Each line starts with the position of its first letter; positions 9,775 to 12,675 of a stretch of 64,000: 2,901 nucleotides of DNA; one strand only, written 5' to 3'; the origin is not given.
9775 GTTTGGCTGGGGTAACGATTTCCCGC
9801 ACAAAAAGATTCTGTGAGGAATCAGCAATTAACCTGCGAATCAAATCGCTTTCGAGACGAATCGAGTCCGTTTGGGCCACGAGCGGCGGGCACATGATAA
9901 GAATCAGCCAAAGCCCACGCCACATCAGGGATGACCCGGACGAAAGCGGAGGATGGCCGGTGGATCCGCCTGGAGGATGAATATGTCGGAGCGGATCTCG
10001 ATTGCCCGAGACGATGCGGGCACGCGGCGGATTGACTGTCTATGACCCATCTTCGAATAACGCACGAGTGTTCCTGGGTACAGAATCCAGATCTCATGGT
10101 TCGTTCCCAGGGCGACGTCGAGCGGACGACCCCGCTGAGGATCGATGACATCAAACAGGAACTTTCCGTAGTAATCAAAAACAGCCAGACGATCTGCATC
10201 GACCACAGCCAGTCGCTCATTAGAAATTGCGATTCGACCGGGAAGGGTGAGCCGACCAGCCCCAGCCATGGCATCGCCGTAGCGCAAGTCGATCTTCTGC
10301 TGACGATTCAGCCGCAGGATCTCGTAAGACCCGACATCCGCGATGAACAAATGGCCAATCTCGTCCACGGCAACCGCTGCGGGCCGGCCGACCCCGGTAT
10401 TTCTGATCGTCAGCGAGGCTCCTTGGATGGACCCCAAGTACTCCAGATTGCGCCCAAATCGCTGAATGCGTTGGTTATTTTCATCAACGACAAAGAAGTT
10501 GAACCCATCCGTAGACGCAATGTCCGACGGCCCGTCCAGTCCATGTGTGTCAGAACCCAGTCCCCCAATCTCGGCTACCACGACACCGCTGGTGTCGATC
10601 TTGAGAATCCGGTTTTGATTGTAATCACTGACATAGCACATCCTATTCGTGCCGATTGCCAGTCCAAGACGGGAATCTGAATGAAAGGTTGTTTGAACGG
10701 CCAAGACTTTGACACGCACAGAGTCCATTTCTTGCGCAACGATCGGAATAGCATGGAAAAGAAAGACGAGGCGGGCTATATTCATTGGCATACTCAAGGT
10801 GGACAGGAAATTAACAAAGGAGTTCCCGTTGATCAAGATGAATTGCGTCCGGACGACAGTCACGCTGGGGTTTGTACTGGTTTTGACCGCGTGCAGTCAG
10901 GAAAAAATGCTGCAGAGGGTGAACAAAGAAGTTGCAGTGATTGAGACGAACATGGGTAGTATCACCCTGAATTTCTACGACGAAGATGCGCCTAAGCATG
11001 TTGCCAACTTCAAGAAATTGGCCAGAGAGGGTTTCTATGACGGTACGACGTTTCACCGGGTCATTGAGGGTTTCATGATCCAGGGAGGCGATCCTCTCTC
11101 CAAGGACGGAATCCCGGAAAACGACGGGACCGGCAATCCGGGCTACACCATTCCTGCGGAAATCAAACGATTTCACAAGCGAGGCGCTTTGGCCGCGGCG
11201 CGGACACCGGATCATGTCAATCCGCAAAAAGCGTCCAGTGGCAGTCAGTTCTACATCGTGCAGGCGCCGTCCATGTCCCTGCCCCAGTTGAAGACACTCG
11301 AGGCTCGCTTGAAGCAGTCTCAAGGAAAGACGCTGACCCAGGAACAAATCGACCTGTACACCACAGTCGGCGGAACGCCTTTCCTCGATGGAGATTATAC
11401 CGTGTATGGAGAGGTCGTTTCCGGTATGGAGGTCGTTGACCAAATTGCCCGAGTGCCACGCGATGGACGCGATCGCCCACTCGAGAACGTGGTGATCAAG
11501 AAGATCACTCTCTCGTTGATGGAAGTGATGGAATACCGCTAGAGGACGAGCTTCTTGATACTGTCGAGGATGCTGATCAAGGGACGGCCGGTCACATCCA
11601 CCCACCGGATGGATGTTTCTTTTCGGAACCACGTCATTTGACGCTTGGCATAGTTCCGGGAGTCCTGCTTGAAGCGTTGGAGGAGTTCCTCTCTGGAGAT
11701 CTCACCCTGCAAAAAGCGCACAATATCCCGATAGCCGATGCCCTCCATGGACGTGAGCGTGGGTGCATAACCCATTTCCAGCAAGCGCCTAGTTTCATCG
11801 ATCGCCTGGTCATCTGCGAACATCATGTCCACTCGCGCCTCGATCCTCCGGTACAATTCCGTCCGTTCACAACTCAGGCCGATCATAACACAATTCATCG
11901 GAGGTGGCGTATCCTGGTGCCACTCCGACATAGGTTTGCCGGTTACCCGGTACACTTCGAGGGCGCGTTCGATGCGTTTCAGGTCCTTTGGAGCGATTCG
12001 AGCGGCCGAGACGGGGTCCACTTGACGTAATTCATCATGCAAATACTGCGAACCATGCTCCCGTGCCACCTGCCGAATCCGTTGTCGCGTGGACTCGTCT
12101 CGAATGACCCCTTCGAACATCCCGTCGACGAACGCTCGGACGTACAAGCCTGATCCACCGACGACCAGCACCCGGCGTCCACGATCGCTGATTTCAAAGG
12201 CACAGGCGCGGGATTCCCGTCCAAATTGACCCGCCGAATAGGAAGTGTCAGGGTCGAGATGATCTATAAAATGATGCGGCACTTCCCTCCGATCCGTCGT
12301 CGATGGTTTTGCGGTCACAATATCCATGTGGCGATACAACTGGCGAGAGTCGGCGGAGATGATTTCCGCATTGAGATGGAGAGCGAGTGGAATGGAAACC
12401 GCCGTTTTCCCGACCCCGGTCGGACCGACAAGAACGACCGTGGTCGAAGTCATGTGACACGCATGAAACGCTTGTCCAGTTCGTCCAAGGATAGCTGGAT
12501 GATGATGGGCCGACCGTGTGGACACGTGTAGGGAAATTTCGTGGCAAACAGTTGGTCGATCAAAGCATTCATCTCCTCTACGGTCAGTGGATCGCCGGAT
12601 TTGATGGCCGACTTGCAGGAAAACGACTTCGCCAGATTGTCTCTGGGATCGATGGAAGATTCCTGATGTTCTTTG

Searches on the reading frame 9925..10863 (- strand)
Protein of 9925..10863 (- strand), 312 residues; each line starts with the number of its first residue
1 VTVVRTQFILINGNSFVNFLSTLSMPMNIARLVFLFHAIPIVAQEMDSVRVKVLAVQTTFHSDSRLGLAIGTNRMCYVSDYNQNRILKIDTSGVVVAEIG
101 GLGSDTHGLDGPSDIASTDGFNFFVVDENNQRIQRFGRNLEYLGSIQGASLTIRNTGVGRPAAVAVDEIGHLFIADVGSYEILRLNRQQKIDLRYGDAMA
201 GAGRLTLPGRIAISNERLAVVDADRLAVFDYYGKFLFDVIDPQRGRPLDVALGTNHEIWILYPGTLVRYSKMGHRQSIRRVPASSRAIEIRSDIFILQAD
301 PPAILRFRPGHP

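Call 60: search_protein_families(library=pfam, proteins=[window:9925-10863:-], max_evalue=0.001)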
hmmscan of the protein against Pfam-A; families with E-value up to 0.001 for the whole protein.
window:9925-10863:- (312 aa): 1 family
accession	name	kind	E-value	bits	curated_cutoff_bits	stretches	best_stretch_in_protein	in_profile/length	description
PF01436.27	NHL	-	6.9e-10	38.9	20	0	109-136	1-28/28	NHL repeat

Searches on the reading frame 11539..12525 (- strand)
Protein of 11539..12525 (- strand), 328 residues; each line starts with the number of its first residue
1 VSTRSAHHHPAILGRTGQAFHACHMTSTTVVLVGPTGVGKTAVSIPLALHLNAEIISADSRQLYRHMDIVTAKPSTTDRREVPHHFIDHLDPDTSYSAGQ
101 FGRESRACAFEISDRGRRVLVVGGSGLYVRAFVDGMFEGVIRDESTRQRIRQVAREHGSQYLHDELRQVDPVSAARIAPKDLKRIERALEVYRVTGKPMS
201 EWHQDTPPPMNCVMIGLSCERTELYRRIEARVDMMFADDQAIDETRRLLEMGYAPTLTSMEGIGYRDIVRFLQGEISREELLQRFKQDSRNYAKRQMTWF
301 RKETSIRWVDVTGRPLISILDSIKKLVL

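Call 60: search_protein_families(library=pfam, proteins=[window:11539-12525:-], max_evalue=0.001)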
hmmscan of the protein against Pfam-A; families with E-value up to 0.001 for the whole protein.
window:11539-12525:- (328 aa): 5 families
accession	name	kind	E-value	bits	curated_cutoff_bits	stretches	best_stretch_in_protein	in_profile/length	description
PF01715.23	IPPT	-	2.1e-84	283.4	23.6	1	62-303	1-243/243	IPP transferase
PF01745.22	IPT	-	1.6e-05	24.9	20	1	31-78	5-52/233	Isopentenyl transferase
PF13238.12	AAA_18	-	0.0004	21.3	29.4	0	30-71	1-39/128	AAA domain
PF13671.12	AAA_33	-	0.0007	20.3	27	0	30-65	2-39/143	AAA domain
PF13401.12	AAA_22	-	0.00088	20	27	0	27-96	5-64/130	AAA domain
